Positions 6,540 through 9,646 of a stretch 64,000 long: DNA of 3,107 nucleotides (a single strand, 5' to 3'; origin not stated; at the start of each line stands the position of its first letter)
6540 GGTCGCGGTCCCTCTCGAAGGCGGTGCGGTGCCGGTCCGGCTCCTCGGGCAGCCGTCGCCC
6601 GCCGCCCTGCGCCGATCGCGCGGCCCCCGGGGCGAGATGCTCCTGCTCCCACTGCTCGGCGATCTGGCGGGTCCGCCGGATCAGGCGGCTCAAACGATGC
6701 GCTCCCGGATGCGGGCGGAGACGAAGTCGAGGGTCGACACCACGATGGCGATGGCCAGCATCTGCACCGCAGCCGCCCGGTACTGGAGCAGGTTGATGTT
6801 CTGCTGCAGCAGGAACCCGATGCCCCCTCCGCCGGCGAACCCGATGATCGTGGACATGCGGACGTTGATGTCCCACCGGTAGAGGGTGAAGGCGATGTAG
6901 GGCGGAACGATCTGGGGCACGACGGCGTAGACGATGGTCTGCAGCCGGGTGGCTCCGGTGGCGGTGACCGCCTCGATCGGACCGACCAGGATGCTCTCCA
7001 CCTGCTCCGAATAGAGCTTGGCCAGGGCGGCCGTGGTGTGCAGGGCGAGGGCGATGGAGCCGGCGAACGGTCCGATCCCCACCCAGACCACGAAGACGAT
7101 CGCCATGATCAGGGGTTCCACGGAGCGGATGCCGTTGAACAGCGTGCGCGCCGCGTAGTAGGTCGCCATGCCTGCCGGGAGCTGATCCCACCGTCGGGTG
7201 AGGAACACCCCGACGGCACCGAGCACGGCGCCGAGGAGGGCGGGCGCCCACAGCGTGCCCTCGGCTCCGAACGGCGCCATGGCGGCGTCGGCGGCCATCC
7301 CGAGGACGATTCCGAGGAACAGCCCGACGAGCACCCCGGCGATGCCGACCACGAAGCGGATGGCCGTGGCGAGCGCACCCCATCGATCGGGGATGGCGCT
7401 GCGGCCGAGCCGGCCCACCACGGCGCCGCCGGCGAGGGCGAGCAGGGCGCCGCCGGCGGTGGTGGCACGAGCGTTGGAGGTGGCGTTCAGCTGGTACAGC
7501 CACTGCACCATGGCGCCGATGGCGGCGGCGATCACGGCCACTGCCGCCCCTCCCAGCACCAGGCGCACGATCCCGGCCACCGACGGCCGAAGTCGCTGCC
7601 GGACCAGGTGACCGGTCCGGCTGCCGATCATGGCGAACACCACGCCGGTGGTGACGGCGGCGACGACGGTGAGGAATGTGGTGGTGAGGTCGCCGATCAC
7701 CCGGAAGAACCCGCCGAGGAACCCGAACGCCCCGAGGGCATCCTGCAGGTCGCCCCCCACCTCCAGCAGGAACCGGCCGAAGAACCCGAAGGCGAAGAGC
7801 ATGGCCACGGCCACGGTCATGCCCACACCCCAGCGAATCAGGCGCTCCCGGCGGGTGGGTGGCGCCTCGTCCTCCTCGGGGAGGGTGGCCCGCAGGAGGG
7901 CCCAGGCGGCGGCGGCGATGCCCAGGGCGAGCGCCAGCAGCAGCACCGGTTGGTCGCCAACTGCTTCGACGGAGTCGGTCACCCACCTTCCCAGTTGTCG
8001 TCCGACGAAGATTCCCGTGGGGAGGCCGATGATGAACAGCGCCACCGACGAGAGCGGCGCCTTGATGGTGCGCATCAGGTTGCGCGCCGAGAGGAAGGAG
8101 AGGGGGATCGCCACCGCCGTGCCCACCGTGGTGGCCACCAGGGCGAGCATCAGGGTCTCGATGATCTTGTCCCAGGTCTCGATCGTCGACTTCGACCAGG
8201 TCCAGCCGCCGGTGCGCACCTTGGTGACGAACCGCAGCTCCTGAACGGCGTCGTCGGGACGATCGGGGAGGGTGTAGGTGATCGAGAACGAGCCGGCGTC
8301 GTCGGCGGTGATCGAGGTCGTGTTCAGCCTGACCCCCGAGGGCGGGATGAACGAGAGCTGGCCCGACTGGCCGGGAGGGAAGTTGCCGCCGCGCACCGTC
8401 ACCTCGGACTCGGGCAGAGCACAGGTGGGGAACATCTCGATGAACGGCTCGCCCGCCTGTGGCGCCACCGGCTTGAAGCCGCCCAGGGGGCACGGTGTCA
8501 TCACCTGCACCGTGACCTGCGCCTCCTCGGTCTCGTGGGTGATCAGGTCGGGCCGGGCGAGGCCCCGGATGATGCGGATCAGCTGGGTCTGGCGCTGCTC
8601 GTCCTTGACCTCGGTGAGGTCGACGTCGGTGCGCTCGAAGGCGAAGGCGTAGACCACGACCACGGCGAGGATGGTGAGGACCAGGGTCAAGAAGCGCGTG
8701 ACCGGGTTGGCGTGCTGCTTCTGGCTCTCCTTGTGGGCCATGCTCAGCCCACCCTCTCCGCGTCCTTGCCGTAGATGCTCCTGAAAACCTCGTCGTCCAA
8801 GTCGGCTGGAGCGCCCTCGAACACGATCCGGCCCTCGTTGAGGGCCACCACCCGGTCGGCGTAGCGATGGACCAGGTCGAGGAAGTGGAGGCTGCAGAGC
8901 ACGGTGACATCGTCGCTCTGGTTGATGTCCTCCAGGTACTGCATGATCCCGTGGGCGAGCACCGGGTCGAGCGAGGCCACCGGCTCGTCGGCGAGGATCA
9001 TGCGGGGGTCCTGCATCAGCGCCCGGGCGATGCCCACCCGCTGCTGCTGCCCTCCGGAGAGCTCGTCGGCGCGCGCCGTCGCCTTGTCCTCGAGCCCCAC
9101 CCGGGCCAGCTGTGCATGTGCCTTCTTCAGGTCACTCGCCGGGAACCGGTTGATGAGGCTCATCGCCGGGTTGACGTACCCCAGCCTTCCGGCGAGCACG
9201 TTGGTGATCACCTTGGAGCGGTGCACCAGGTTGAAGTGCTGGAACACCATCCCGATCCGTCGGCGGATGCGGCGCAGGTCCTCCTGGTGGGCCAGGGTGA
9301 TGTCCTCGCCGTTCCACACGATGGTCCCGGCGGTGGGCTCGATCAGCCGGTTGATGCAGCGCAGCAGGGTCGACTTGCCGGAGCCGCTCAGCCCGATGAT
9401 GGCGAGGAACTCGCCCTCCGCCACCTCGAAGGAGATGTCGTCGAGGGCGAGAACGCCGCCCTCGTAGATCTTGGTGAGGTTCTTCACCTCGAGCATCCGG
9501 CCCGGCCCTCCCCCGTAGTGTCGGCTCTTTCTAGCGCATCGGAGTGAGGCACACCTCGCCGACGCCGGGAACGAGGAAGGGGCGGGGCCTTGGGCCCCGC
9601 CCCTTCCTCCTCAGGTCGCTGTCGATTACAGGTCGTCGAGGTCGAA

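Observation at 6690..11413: Phosphonate-type ABC transporter with a two-domain substrate-binding protein and a 683-aa duplicated PhnE permease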

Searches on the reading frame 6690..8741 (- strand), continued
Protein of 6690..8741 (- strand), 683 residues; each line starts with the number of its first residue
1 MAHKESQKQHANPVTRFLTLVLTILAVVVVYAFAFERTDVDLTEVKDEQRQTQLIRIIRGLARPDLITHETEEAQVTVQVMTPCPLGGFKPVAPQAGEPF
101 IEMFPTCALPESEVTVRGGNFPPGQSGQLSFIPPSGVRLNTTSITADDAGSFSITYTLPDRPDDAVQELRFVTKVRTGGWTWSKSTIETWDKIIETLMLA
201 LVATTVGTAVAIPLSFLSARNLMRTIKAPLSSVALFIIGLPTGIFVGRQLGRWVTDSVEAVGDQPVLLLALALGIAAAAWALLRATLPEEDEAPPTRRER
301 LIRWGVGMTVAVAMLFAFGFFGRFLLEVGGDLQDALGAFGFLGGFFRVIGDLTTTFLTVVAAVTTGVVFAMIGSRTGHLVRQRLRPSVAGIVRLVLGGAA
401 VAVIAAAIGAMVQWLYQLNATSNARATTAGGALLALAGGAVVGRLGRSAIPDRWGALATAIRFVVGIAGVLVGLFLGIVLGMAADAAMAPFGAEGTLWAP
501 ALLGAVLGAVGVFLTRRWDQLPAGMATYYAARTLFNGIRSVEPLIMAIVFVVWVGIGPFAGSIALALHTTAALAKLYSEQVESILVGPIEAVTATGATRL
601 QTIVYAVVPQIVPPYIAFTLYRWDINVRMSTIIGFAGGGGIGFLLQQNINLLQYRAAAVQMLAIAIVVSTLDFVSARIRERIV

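Call 51: fold_search(model_id=the predicted structure, library=pdb)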
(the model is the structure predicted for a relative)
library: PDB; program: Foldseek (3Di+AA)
matches with E <= 10: 610; with E <= 0.001: 0
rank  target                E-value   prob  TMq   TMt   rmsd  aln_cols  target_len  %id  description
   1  2cbq_A                1.1e-02  1.00  0.09  0.48  12.9       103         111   19  Crystal structure of the neocarzinostatin 1Tes15 mutant bound to testosterone hemisuccinate. (released 2006-03-22)
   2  2cbt_A                1.6e-02  1.00  0.09  0.49   7.5       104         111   18  Crystal structure of the neocarzinostatin 4Tes1 mutant bound testosterone hemisuccinate. (released 2006-03-22)
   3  6ru5_A                1.7e-02  1.00  0.10  0.10  12.6       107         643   17  human complement C3 in complex with the hC3Nb1 nanobody (released 2019-08-21)
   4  2cbm                  1.8e-02  1.00  0.10  0.51   6.5       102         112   19  Crystal structure of the apo-form of a neocarzinostatin mutant evolved to bind testosterone. (released 2006-03-22)
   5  2p9r_A                2.3e-02  1.00  0.10  0.56   6.7        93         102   16  Human alpha2-macroglogulin is composed of multiple domains, as predicted by homology with complement component C3 (released 2007-08-21)
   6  3rj2                  2.8e-02  0.99  0.10  0.38   6.0       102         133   11  Structural and functional characterization of a novel histone H3 binding protein ORF158L from the Singapore grouper irid (released 2012-02-29)
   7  9nu4_A                3.1e-02  0.23  0.11  0.12  26.5       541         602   12  Structure of MurJ in complex with single gene lysis protein from phage M (released 2026-02-11)
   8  2p9r_B                3.2e-02  1.00  0.10  0.58   6.8        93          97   19  Human alpha2-macroglogulin is composed of multiple domains, as predicted by homology with complement component C3 (released 2007-08-21)
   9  2mcm                  3.5e-02  1.00  0.08  0.46   3.1        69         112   22  MACROMOMYCIN (released 1993-01-15)
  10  1nco_A                3.7e-02  1.00  0.08  0.46  11.7        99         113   20  STRUCTURE OF THE ANTITUMOR PROTEIN-CHROMOPHORE COMPLEX NEOCARZINOSTATIN (released 1993-10-31)
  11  2cbq_B                3.9e-02  1.00  0.09  0.48   2.5        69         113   25  Crystal structure of the neocarzinostatin 1Tes15 mutant bound to testosterone hemisuccinate. (released 2006-03-22)
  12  4jw3_A                4.3e-02  1.00  0.09  0.49   7.1       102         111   20  Selection of specific protein binders for pre-defined targets from an optimized library of artificial helicoidal repea (released 2013-09-25)
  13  2cbo                  5.2e-02  1.00  0.09  0.46  11.5       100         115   20  Crystal structure of the neocarzinostatin 3Tes24 mutant bound to testosterone hemisuccinate. (released 2006-03-22)
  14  1j48_A                7.9e-02  1.00  0.09  0.49   2.3        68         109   20  Crystal Structure of Apo-C1027 (released 2003-06-03)
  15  6ixq_A                7.9e-02  0.44  0.10  0.16  27.7       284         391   13  Structure of Myo2-GTD in complex with Smy1 (released 2019-03-06)
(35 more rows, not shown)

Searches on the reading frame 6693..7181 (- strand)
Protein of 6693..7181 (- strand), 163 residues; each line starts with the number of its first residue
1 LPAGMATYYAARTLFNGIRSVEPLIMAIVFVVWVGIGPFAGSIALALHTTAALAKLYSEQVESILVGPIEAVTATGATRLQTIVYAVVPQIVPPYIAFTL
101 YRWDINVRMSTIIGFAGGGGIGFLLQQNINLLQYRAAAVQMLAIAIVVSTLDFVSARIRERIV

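Call 12: search_protein_families(library=ncbifam, proteins=[window:6693-7181:-], max_evalue=10)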
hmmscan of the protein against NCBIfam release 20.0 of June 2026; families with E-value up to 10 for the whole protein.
window:6693-7181:- (163 aa): 8 families
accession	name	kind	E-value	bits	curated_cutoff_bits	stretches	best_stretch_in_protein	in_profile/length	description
TIGR01097.1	PhnE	equivalog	4.8e-59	199.9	216.7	1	7-163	96-252/252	phosphonate ABC transporter, permease protein PhnE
NF007545.0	PRK10160.1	equivalog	7.9e-06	25.5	342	1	18-159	122-264/275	taurine ABC transporter permease TauC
TIGR03003.1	ectoine_ehuD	equivalog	8.9e-06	25.8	205.2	1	39-96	87-144/212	ectoine/hydroxyectoine ABC transporter permease subunit EhuD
NF008049.0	PRK10782.1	subfamily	8e-05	22.4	212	1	26-158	70-210/217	methionine ABC transporter permease MetI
TIGR03004.1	ectoine_ehuC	equivalog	0.0069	16.3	196.95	1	40-94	82-136/214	ectoine/hydroxyectoine ABC transporter permease subunit EhuC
NF011680.0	PRK15100.1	equivalog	0.0083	16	300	1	40-91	90-141/222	cystine ABC transporter permease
NF008196.0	PRK10952.1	equivalog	0.021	13.6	439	1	12-155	182-325/356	glycine betaine/L-proline ABC transporter permease ProW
TIGR03416.1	ABC_choXWV_perm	equivalog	0.023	14.2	363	1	15-152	127-264/267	choline ABC transporter permease subunit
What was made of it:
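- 6690..7175 (-): Second piece of the PhnE core (residues 523-683, PhnE profile positions 96-252, including the EAA-loop region). 199.9 bits to TIGR01097 on its own (call 12).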

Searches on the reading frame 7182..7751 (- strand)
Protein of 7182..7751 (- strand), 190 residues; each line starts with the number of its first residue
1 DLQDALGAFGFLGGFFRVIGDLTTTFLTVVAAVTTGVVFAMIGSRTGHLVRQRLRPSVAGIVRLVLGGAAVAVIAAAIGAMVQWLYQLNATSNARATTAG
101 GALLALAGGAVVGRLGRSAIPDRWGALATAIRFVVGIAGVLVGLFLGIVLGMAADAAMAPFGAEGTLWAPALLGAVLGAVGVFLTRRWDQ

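Call 12: search_protein_families(library=ncbifam, proteins=[window:7182-7751:-], max_evalue=10)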
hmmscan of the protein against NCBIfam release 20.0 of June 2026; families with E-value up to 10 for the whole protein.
window:7182-7751:- (190 aa): 4 families
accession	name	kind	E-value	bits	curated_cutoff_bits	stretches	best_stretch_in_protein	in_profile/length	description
NF046003.1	DxFTY_mem_plasm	subfamily_domain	0.17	12.3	60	1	126-152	100-126/130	DxFTY motif-containing membrane protein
NF002505.0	PRK01862.1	equivalog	0.93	8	482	1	29-179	206-352/577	ClcB-like voltage-gated chloride channel protein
NF033436.3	SpoVM_broad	equivalog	2.1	8.4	31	0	11-19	11-19/26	stage V sporulation protein SpoVM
NF003114.0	PRK04032.1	equivalog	5.9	6.7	148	1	137-188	56-108/172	CDP-2,3-bis-(O-geranylgeranyl)-sn-glycerol synthase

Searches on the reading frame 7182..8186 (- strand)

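Call 12: search_protein_families(library=ncbifam, proteins=[window:7182-8186:-], max_evalue=10)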
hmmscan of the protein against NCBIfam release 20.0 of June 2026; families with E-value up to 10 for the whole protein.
window:7182-8186:- (335 aa): 3 families
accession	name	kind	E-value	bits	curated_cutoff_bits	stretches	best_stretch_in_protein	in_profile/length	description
TIGR01097.1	PhnE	equivalog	1e-06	28.5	216.7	1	4-41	57-94/252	phosphonate ABC transporter, permease protein PhnE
NF043081.1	MMSYN1_0165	equivalog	0.23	10.4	350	1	11-61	178-228/388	oligopeptide ABC transporter permease OppB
NF033436.3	SpoVM_broad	equivalog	7.5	6.7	31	0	156-164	11-19/26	stage V sporulation protein SpoVM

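Call 50: search_protein_families(library=pfam, proteins=[window:7182-8063:-], max_evalue=10)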
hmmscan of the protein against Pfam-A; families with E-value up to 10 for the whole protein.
window:7182-8063:- (294 aa): 0 families

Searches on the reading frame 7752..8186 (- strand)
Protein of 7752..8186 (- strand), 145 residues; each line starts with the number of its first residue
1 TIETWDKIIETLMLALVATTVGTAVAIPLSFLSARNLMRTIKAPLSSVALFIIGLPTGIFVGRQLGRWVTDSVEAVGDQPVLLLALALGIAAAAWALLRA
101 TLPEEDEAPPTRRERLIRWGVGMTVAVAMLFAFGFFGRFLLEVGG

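Call 12: search_protein_families(library=ncbifam, proteins=[window:7752-8186:-], max_evalue=10)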
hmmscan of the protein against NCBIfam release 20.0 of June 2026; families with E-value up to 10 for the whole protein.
window:7752-8186:- (145 aa): 5 families
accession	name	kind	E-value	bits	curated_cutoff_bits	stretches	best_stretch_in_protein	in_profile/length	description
TIGR01097.1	PhnE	equivalog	2.8e-07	30.3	216.7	1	4-41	57-94/252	phosphonate ABC transporter, permease protein PhnE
TIGR03416.1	ABC_choXWV_perm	equivalog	0.0039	16.7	363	1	3-56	83-134/267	choline ABC transporter permease subunit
NF045470.1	Opp2B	equivalog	0.011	14.9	350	1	5-103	88-193/300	nickel ABC transporter permease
TIGR00825.1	EIIBC-GUT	subfamily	0.18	10.9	458.7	1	13-89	159-232/331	glucitol/sorbitol-specific PTS transporter subunit IIBC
TIGR02805.1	exbB2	equivalog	4.1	7.5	135.35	1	7-40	94-126/138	TonB-system energizer ExbB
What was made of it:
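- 8064..8177 (-): First piece of the PhnE core (residues 189-226, PhnE profile positions 57-94). Call 12.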

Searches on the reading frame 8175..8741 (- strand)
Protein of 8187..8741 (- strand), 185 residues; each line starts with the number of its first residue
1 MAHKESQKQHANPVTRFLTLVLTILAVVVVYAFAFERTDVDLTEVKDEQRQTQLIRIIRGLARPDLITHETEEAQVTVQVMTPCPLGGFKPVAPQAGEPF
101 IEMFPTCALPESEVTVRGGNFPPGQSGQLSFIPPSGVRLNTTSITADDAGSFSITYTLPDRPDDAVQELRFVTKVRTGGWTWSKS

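Call 12: search_protein_families(library=ncbifam, proteins=[window:8187-8741:-], max_evalue=10)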
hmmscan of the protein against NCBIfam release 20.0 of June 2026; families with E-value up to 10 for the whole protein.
window:8187-8741:- (185 aa): 0 families

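Call 50: search_protein_families(library=pfam, proteins=[window:8175-8636:-], max_evalue=10)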
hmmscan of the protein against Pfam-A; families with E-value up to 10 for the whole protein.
window:8175-8636:- (154 aa): 0 families
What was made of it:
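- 8178..8627 (-): Permease extracytoplasmic beta-sandwich domain (residues ~39-188) with conserved Cys84 and Cys107. No Pfam or NCBIfam match (calls 12, 50).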

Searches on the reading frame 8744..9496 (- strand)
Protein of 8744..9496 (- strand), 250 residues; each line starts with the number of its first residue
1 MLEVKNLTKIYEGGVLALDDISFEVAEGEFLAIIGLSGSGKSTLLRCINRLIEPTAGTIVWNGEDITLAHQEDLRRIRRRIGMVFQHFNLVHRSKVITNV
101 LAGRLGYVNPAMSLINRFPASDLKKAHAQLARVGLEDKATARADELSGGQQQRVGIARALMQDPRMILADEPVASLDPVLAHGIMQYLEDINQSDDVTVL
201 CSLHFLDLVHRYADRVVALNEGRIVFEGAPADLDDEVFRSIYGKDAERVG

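Call 3: search_protein_families(library=pfam, proteins=[window:8744-9496:-], max_evalue=0.01)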
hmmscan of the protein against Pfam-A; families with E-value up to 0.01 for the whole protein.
window:8744-9496:- (250 aa): 7 families
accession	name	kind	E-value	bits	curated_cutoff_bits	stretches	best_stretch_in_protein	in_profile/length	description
PF00005.33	ABC_tran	-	9e-38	130.4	25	1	18-174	1-137/137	ABC transporter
PF13304.12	AAA_21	-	1.3e-06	29.2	27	1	30-52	1-23/304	AAA domain, putative AbiEii toxin, Type IV TA system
PF13555.12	AAA_29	-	0.00014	22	27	1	22-56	16-50/61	P-loop containing region of AAA domain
PF13191.12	AAA_16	-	0.00038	21.4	32.6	1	26-62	20-59/167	AAA ATPase domain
PF13401.12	AAA_22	-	0.001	19.8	27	1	29-82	6-55/130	AAA domain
PF02463.25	SMC_N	-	0.004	17.1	40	0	28-200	24-193/220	RecF/RecN/SMC N terminal domain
PF20703.3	nSTAND1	-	0.0051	16.9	27.1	1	20-47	25-52/379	Novel STAND NTPase 1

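Call 4: search_protein_families(library=ncbifam, proteins=[window:8744-9496:-], max_evalue=0.01)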
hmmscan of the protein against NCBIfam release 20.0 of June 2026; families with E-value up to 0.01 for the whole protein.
window:8744-9496:- (250 aa): 189 families (the best 25 are shown)
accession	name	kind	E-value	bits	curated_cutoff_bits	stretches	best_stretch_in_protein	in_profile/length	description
TIGR02315.1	ABC_phnC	equivalog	5.1e-100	333.9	266.1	1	1-243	1-243/243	phosphonate ABC transporter ATP-binding protein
NF007438.0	PRK09984.1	equivalog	1.8e-56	191.2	365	1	3-242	6-249/262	phosphonate ABC transporter ATP-binding protein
TIGR01186.1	proV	subfamily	8.4e-54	183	326.6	1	13-233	4-217/363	betaine/proline/choline family ABC transporter ATP-binding protein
TIGR02673.1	FtsE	equivalog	1.4e-52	178.5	264.85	1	1-223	1-214/214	cell division ATP-binding protein FtsE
TIGR02314.1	ABC_MetN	equivalog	2.9e-52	177.8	499.7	1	1-232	1-227/343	methionine ABC transporter ATP-binding protein MetN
NF007027.0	PRK09493.1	equivalog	8.7e-51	172.6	379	1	1-233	1-223/240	glutamine ABC transporter ATP-binding protein GlnQ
TIGR04521.1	ECF_ATPase_2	equivalog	5.1e-48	163.5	330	1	3-233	2-232/279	energy-coupling factor transporter ATPase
NF008428.0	PRK11264.1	equivalog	1.7e-46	158.4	406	1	1-230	3-228/250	L-cystine ABC transporter ATP-binding protein TcyN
TIGR03005.1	ectoine_ehuA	equivalog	1.6e-45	155.3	345.4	1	3-233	2-234/252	ectoine/hydroxyectoine ABC transporter ATP-binding protein EhuA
TIGR04520.1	ECF_ATPase_1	equivalog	1.2e-44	152.8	315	1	3-233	2-223/269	energy-coupling factor transporter ATPase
TIGR00972.1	3a0107s01c2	equivalog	7.5e-44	149.9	343.2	1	2-232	2-229/248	phosphate ABC transporter ATP-binding protein PstB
TIGR02211.1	LolD_lipo_ex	equivalog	6.2e-43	146.9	307.75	1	1-224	1-219/221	lipoprotein-releasing ABC transporter ATP-binding protein LolD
TIGR02982.1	heterocyst_DevA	subfamily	1.6e-42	145.6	295.8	1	2-224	2-219/220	ABC exporter ATP-binding subunit, DevA family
NF007739.0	PRK10419.1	subfamily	2e-42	145.6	354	1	17-230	27-236/268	nickel ABC transporter ATP-binding protein NikE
TIGR02769.1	nickel_nikE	equivalog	4.8e-42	144.3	332.55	1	3-232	4-237/265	nickel import ATP-binding protein NikE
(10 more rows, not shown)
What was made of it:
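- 8744..9496 (-): phnC, ABC ATPase (250 aa). TIGR02315 scores 333.9 bits against a cutoff of 266.1 (call 4).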
